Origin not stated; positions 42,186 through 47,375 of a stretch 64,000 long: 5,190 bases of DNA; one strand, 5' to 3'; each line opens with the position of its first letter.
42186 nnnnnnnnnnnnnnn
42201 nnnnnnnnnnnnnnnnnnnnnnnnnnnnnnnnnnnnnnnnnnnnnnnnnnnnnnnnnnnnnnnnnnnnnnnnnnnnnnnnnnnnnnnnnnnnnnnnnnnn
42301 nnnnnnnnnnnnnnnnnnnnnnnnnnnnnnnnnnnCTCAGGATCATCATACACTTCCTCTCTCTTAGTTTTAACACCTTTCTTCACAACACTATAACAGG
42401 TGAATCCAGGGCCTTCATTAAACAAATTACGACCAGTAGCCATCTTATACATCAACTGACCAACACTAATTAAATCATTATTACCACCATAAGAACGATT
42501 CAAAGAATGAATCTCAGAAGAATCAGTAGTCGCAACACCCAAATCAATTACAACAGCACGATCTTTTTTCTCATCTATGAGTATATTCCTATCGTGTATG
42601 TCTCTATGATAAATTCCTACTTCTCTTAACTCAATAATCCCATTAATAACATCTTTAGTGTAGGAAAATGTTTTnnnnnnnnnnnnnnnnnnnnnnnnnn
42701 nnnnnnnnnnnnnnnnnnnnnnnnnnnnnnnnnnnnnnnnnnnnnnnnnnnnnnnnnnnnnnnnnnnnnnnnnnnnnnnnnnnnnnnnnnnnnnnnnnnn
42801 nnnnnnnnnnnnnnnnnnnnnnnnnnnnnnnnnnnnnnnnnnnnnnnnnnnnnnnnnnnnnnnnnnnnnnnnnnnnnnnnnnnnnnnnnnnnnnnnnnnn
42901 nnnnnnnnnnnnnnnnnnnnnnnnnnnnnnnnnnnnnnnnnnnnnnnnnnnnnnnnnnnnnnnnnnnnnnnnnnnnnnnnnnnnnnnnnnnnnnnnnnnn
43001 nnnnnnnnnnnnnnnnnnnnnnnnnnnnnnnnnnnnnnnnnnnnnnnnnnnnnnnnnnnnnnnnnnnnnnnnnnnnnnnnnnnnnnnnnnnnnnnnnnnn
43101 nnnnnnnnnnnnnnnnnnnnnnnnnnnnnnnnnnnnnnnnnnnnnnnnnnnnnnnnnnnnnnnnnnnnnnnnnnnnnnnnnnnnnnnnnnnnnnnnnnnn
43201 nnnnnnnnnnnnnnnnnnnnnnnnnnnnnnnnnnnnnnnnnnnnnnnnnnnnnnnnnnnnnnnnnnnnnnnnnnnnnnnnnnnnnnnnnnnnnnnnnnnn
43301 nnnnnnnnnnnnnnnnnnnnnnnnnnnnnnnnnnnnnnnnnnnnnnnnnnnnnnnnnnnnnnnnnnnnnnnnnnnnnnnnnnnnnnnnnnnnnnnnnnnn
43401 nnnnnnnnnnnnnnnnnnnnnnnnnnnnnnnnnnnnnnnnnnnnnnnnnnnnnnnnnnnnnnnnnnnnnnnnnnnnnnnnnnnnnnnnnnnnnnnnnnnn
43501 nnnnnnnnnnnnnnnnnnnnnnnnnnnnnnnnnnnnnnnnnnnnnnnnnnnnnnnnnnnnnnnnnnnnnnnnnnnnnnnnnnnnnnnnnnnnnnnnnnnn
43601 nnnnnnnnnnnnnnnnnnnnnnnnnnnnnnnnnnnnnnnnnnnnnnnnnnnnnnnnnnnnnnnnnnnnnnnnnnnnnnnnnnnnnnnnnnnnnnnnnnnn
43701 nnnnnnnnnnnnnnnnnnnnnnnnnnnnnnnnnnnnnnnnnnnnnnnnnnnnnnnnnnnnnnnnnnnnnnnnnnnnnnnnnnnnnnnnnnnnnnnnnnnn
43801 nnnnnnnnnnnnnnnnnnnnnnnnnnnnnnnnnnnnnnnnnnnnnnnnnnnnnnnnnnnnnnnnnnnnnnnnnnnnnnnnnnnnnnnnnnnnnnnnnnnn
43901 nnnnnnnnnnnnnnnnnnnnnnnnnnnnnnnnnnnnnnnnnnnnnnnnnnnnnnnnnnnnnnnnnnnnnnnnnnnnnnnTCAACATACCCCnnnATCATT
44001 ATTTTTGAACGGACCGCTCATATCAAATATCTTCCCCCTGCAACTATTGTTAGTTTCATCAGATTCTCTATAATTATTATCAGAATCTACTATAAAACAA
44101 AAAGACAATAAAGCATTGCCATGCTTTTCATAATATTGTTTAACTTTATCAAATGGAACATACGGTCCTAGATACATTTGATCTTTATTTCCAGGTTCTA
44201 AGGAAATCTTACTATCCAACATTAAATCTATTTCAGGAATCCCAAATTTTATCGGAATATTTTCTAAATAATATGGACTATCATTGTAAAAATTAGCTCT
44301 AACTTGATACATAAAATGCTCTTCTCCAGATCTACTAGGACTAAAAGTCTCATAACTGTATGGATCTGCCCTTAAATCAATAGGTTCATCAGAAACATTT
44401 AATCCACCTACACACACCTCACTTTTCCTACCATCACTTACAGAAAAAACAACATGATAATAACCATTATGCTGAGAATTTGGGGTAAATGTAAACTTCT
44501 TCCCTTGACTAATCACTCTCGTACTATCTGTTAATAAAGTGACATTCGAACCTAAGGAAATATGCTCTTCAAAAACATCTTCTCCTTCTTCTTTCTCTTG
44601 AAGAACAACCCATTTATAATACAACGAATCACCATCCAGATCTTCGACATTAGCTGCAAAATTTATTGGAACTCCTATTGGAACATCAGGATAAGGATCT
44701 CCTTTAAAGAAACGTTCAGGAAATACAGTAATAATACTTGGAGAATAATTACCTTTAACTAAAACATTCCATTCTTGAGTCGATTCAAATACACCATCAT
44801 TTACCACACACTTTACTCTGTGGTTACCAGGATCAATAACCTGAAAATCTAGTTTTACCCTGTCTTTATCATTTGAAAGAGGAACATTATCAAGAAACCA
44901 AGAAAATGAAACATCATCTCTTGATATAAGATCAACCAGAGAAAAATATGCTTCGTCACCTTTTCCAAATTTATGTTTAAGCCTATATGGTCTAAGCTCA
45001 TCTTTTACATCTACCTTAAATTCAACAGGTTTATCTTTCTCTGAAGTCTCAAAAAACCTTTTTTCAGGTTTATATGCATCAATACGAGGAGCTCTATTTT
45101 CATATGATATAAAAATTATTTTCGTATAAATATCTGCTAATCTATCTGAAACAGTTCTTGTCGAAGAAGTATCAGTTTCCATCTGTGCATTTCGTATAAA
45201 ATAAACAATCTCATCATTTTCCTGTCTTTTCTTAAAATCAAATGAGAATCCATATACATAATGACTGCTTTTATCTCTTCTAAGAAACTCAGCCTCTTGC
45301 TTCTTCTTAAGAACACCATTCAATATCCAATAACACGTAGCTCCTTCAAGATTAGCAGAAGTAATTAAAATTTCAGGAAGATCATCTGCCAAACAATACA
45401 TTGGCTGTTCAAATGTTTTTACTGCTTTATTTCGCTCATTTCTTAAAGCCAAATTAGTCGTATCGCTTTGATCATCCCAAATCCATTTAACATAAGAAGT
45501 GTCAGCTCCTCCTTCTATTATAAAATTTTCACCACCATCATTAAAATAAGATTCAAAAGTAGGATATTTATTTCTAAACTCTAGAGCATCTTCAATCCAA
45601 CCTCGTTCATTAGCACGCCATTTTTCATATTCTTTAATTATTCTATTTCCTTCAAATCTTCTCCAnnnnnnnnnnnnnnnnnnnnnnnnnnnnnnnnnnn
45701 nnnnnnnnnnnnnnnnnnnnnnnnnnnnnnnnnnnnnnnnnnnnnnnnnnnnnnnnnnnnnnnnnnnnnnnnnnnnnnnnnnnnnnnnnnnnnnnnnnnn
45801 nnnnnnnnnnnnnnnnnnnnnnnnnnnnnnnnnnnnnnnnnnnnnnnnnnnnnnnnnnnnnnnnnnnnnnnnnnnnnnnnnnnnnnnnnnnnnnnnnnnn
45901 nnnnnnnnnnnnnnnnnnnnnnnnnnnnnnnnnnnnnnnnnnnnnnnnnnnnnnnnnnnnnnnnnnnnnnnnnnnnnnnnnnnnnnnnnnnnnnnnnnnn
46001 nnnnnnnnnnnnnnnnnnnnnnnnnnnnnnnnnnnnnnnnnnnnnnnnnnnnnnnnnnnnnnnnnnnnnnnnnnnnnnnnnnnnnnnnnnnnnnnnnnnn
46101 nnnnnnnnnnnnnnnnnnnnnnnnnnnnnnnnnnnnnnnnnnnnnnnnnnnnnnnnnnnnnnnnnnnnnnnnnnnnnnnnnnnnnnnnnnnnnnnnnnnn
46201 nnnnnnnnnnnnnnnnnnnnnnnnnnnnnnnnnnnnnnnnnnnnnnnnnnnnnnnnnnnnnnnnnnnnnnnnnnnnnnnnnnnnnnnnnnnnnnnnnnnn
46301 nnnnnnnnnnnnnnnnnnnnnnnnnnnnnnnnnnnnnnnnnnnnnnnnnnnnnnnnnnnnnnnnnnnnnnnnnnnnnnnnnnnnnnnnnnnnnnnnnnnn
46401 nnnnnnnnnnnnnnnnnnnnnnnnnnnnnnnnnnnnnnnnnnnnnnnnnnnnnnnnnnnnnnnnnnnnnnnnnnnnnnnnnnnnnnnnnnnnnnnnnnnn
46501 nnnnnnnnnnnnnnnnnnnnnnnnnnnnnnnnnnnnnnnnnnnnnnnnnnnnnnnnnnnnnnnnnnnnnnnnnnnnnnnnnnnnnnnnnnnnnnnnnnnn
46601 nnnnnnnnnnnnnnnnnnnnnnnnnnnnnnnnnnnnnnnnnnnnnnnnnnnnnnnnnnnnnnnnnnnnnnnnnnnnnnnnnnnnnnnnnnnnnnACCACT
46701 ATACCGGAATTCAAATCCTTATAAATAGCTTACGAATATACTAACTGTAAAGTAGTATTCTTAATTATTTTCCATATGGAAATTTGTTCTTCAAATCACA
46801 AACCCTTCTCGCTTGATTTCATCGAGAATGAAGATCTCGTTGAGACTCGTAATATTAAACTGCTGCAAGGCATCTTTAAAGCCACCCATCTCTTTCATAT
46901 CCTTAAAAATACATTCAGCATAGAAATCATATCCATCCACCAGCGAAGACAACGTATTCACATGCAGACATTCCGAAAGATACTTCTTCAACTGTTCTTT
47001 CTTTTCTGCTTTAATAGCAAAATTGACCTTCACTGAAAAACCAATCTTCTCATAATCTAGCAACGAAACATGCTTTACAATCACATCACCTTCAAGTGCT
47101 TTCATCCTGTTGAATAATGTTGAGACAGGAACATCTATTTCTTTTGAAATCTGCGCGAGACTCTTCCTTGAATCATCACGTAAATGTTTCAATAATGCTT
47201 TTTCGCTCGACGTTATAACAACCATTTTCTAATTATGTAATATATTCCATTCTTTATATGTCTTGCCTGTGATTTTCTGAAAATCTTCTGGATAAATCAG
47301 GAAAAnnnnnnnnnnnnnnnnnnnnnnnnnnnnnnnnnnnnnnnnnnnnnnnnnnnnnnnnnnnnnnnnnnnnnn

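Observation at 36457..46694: Cluster of four Hanks-type protein kinase genes plus a HAD phosphatase-like gene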

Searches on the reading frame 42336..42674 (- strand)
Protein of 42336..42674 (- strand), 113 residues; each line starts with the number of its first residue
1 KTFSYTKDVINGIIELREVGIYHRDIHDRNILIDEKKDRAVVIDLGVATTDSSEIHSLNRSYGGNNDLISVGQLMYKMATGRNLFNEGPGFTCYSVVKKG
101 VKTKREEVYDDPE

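Call 34: find_related_loci(query=A2, collection=genome_contigs, flank=10000)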
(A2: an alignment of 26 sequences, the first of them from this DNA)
Query A2 (113 aa) in genome_contigs; peptide patterns used: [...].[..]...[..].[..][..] (x = any residue, [..] = any of these).
38 stretches matched a pattern; 19 encode a relative of the query (tblastn E <= 1e-3); 17 distinct loci.
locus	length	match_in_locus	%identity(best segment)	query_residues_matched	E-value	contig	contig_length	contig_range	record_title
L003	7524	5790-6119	69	4-113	4e-51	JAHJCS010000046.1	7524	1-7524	MAG: Nanoarchaeota archaeon isolate Modern_marine.mb.317 Modern_marine.mb.317_k141_495927, whole genome shotgun sequence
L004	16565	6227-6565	61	1-113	5e-46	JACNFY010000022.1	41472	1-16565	MAG: Nanobdellati archaeon isolate NIOZ-UU113 NIOZ-UU_NODE_916_length_41472_cov_8.77195, whole genome shotgun sequence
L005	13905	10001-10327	57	4-112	1e-40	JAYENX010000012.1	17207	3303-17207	MAG: Nanoarchaeota archaeon isolate MAG044 MAG044_12, whole genome shotgun sequence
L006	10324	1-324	58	3-112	2e-38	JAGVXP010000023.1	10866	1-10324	Candidatus Woesearchaeota archaeon isolate RIFCSPHIGHO2_02_FULL_36_13 rifcsphigho2_02_scaffold_12821, whole genome shotg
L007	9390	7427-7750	52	5-112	2e-37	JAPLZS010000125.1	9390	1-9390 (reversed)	MAG: Candidatus Woesearchaeota archaeon isolate LacPavin_0419_WC90_MAG_41_5 LacPavin_0419_WC90_scaffold_714674, whole ge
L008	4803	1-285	61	19-113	1e-36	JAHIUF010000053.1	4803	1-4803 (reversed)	MAG: Nanoarchaeota archaeon isolate MM_PC_MetaG.mb.241 MM_PC_MetaG.mb.241_k141_1199761, whole genome shotgun sequence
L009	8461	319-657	72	1-113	9e-57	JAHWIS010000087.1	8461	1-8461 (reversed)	MAG: Candidatus Woesearchaeota archaeon isolate YT3_319 k127_39919578, whole genome shotgun sequence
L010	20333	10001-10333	47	1-111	7e-32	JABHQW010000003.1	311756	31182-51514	MAG: Candidatus Woesearchaeota archaeon isolate SI039_bin115 k141_537353, whole genome shotgun sequence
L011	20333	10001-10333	49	1-111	2e-31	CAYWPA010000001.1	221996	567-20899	MAG TPA_asm: uncultured Methanosarcinales archaeon isolate ERP125453_co1_72 genome assembly, contig: NODE_10_length_2219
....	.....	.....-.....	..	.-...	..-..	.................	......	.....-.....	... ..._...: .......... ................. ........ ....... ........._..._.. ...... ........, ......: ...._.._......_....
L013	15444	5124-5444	52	4-110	3e-30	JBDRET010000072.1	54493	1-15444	MAG: Candidatus Woesearchaeota archaeon isolate MEGAHIT-group-1.33 k141_9680825, whole genome shotgun sequence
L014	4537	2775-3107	47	1-111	7e-30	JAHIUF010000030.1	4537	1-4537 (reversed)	MAG: Nanoarchaeota archaeon isolate MM_PC_MetaG.mb.241 MM_PC_MetaG.mb.241_k141_663045, whole genome shotgun sequence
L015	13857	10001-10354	44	1-111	1e-28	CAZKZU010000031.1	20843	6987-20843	MAG TPA_asm: uncultured Methanosarcinales archaeon isolate SRP272421_co1_15 genome assembly, contig: NODE_6713_length_20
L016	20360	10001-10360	46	1-111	8e-28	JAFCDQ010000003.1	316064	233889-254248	Candidatus Woesearchaeota archaeon isolate Meg19_1012_Bin_77 Meg19_1012_Bin_77_scaffold_23, whole genome shotgun sequenc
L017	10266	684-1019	44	1-113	2e-27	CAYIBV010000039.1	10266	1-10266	MAG TPA_asm: uncultured Methanosarcinales archaeon isolate ERP119705_co19_921 genome assembly, contig: NODE_7004_length_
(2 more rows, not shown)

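Call 38: search_protein_families(library=pfam, max_evalue=0.001, proteins=[L010:135-3089:+, L010:3147-5579:+, L010:5576-6376:+, L010:6376-7791:+, L005:11344-12729:+, L013:8149-9573:+, L013:1534-2949:+, L013:5552-8155:+, L003:1802-4243:+, L005:1817-3589:+])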
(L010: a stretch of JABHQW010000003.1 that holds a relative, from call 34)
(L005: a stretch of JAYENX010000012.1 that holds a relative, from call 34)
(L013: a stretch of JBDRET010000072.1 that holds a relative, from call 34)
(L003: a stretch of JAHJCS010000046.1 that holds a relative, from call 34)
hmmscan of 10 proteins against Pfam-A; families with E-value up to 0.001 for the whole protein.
L010:135-3089:+ (985 aa): 6 families
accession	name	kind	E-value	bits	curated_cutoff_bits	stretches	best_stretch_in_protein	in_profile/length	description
PF08494.16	DEAD_assoc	-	4.9e-52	177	23.5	1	666-852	1-191/191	DEAD/H associated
PF19306.5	WH_Lhr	-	9.2e-30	103.7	27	1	431-594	2-165/168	Large helicase-related protein, winged helix domain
PF00270.35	DEAD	-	8.7e-29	100.8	26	1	48-222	7-163/167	DEAD/DEAH box helicase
PF00271.37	Helicase_C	-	2.6e-18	66.7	23.5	1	294-403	6-107/110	Helicase conserved C-terminal domain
PF04851.21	ResIII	-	3e-07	30.9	22.5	1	39-220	20-162/164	Type III restriction enzyme, res subunit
PF22590.2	Cas3-like_C_2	-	0.00028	21.5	27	1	306-402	3-101/106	CRISPR-associated nuclease/helicase Cas3, C-terminal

L010:3147-5579:+ (811 aa): 4 families
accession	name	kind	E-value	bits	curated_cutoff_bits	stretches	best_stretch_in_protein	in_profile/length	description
PF00069.31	Pkinase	-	1.9e-25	90.2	31.7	1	524-764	1-245/263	Protein kinase domain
PF07714.23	PK_Tyr_Ser-Thr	-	9.4e-16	58.3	23.1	1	527-673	4-153/258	Protein tyrosine and serine/threonine kinase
PF01163.29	RIO1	-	5.2e-07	29.9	22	1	543-677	25-159/187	RIO domain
PF03109.22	ABC1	-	0.00041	20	22.9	1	599-674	144-219/244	ABC1 atypical kinase-like domain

L010:5576-6376:+ (267 aa): 2 families
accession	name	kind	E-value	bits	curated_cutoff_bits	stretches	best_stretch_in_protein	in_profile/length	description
PF00702.32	Hydrolase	-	9.1e-13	49.5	26.4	1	11-227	3-184/191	haloacid dehalogenase-like hydrolase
PF13419.12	HAD_2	-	6e-11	43.2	23.8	1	136-239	83-177/178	Haloacid dehalogenase-like hydrolase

L010:6376-7791:+ (472 aa): 4 families
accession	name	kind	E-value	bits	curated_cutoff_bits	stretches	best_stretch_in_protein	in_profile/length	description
PF00459.30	Inositol_P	-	3e-44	152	27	1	3-245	7-244/271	Inositol monophosphatase family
PF13419.12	HAD_2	-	1.7e-10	41.8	23.8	1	262-442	1-177/178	Haloacid dehalogenase-like hydrolase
PF00702.32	Hydrolase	-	1.4e-09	39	26.4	1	262-437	4-191/191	haloacid dehalogenase-like hydrolase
PF13242.12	Hydrolase_like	-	0.00012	22.4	22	1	401-443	4-48/75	HAD-hyrolase-like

L005:11344-12729:+ (462 aa): 3 families
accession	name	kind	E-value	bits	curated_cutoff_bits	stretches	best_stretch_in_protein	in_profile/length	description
PF00459.30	Inositol_P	-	6.5e-42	144.3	27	1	11-246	9-242/271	Inositol monophosphatase family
PF13419.12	HAD_2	-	4.8e-17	63.1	23.8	1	266-444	2-176/178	Haloacid dehalogenase-like hydrolase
PF00702.32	Hydrolase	-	2.7e-15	57.7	26.4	1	264-439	3-190/191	haloacid dehalogenase-like hydrolase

L013:8149-9573:+ (475 aa): 4 families
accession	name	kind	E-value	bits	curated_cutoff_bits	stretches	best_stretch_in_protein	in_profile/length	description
PF00069.31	Pkinase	-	1.6e-21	77.3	31.7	1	190-361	81-247/263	Protein kinase domain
PF07714.23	PK_Tyr_Ser-Thr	-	1.9e-05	24.5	23.1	1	201-258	98-155/258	Protein tyrosine and serine/threonine kinase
PF03109.22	ABC1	-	8.6e-05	22.2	22.9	1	184-258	145-220/244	ABC1 atypical kinase-like domain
PF06293.20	Kdo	-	0.00079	19.4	21.3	0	202-259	115-176/207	Lipopolysaccharide kinase (Kdo/WaaP) family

L013:1534-2949:+ (472 aa): 3 families
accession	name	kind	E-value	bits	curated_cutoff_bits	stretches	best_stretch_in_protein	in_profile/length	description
PF00069.31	Pkinase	-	3.4e-25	89.4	31.7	1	188-366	78-238/263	Protein kinase domain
PF07714.23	PK_Tyr_Ser-Thr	-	1.1e-10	41.8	23.1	1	28-366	3-248/258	Protein tyrosine and serine/threonine kinase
PF01636.29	APH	-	0.00015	22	23.2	1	198-277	139-221/239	Phosphotransferase enzyme family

L013:5552-8155:+ (868 aa): 5 families
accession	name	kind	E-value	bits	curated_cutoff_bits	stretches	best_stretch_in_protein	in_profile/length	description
PF00069.31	Pkinase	-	4.7e-28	98.7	31.7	1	582-819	1-247/263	Protein kinase domain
PF07714.23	PK_Tyr_Ser-Thr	-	1.3e-16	61.1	23.1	1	584-729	3-152/258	Protein tyrosine and serine/threonine kinase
PF03109.22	ABC1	-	1.2e-07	31.6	22.9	1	657-727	145-215/244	ABC1 atypical kinase-like domain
PF01163.29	RIO1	-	1.6e-05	25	22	1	616-725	42-150/187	RIO domain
PF01636.29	APH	-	0.00012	22.4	23.2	0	696-727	166-198/239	Phosphotransferase enzyme family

L003:1802-4243:+ (814 aa): 3 families
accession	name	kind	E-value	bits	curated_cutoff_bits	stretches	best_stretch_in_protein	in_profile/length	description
PF00069.31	Pkinase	-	1.1e-25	90.9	31.7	1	529-772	1-245/263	Protein kinase domain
PF07714.23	PK_Tyr_Ser-Thr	-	9.6e-12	45.2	23.1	1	532-712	4-197/258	Protein tyrosine and serine/threonine kinase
PF03109.22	ABC1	-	1.9e-06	27.7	22.9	1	604-677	144-218/244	ABC1 atypical kinase-like domain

L005:1817-3589:+ (591 aa): 12 families
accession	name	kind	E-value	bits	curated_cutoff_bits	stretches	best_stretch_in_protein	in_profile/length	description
PF00005.33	ABC_tran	-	8.8e-42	143.4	25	2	104-245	11-137/137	ABC transporter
PF02463.25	SMC_N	-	3.6e-12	46.6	40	1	100-285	20-208/220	RecF/RecN/SMC N terminal domain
PF13304.12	AAA_21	-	4.4e-11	43.8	27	0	107-147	2-38/304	AAA domain, putative AbiEii toxin, Type IV TA system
PF13175.12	AAA_15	-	4.4e-07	30.3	32.1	0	109-197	28-110/374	AAA ATPase domain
PF00037.32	Fer4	-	5.9e-06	26.3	21.1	1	49-72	1-24/24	4Fe-4S binding domain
PF13476.12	AAA_23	-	1.7e-05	26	27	0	105-215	20-126/201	AAA domain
PF12837.12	Fer4_6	-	0.00018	21.7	25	1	49-71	2-24/24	4Fe-4S binding domain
PF14697.11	Fer4_21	-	0.00023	21.6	35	1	9-71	1-57/59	4Fe-4S dicluster domain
PF13191.12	AAA_16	-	0.00031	21.7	32.6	0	371-454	25-107/167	AAA ATPase domain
PF13237.11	Fer4_10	-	0.00065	20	25.5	1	48-74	1-29/53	4Fe-4S dicluster domain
PF13401.12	AAA_22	-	0.00072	20.3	27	0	369-406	4-37/130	AAA domain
PF13479.12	AAA_24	-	0.00098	19.5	27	0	372-393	4-25/195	AAA domain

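Call 48: find_related_loci(query=A2, collection=viral_contigs, flank=8000)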
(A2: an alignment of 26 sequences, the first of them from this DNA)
Query A2 (113 aa) in viral_contigs; peptide patterns used: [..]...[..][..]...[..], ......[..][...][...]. (x = any residue, [..] = any of these).
34 stretches matched a pattern; 5 encode a relative of the query (tblastn E <= 1e-3); 5 distinct loci.
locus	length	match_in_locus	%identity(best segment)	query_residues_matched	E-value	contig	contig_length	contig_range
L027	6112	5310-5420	35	13-49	3e-7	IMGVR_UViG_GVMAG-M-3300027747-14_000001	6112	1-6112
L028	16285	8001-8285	25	16-103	8e-5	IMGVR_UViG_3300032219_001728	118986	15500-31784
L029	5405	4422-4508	37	20-49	2e-4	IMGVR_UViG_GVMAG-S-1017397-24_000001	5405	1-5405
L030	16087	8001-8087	37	20-49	2e-4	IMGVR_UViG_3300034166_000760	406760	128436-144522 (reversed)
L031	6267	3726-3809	43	18-45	2e-4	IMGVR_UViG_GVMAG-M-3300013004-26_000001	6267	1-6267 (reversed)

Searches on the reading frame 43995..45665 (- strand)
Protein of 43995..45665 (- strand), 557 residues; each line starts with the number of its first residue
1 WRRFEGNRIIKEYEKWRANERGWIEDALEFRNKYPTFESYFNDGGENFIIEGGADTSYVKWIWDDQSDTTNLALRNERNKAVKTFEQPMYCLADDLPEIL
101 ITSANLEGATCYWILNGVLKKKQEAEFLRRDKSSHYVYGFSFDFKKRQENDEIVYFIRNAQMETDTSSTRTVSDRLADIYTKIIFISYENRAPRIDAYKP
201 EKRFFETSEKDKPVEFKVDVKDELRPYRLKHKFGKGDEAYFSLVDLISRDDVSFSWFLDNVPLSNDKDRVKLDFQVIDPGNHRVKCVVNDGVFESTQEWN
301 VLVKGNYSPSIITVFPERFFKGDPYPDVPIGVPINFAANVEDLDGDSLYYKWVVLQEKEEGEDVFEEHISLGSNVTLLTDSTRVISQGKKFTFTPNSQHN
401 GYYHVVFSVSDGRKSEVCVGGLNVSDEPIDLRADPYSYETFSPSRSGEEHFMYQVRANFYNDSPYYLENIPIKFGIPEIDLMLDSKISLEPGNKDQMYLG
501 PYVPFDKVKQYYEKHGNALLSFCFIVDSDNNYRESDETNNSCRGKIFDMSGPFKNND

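Call 64: search_protein_families(library=pfam, max_evalue=10, proteins=[window:43995-45665:-])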
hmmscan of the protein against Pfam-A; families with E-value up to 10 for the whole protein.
seq(557 aa): 6 families
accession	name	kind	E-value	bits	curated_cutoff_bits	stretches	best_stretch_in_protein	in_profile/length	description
PF06832.18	BiPBP_C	-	4.7e-06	26.8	26.8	1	251-292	43-84/90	Penicillin-Binding Protein C-terminus Family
PF00801.26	PKD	-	0.00014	22.2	23.5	1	331-414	14-70/80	PKD domain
PF17963.7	Big_9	-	0.00036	21.8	23.6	1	334-415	21-80/89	Bacterial Ig domain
PF21027.3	Sde0182_C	-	0.00054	20.9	27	1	335-414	3-70/83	Cellulose-binding protein Sde0182, C-terminal domain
PF17892.7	Cadherin_5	-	0.00073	19.8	26.5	1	382-415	53-87/98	Cadherin-like domain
PF16820.11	PKD_3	-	0.0057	16.9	26.3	0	328-355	15-40/68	PKD-like domain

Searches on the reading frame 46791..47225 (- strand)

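Call 3: search_protein_families(library=pfam, proteins=[window:46791-47225:-], max_evalue=0.01)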
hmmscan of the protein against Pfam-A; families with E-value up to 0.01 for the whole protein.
window:46791-47225:- (144 aa): 2 families
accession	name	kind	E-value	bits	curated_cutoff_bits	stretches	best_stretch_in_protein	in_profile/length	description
PF13412.12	HTH_24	-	3.2e-05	23.9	21.9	1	8-45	5-42/48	Winged helix-turn-helix DNA-binding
PF13404.12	HTH_AsnC-type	-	0.00044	20.5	27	1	9-45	6-42/42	AsnC-type helix-turn-helix domain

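Call 4: search_protein_families(library=ncbifam, proteins=[window:46791-47225:-], max_evalue=0.01)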
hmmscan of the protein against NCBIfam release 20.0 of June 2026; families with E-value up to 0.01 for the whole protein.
window:46791-47225:- (144 aa): 7 families
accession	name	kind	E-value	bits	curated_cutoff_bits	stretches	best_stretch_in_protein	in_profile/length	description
NF041396.1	TranRegLrp_Halo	equivalog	5.3e-12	45.9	190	1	9-137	8-140/149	HTH-type transcriptional regulator Lrp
NF053758.1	ChrTpTrnRegChrS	equivalog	2.8e-09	36.9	250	1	5-117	13-128/158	chromate efflux transcriptional regulator ChrS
NF040947.1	trans_reg_LysM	equivalog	2.5e-05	24.1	180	1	8-123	5-121/136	HTH-type transcriptional regulator LysM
NF008384.0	PRK11179.1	equivalog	4.3e-05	23.4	227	1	6-138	9-135/153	transcriptional regulator AsnC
NF041395.1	TranRegLrpA1_Halo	equivalog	0.00076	19.5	250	1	6-115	5-117/142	HTH-type transcriptional regulator LrpA1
NF007548.0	PRK10163.1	equivalog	0.0017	17.5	406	1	12-65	31-85/271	HTH-type transcriptional repressor AllR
NF040820.1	trans_reg_LrpA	equivalog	0.0024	17.8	250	1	6-68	4-67/141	HTH-type transcriptional regulator LrpA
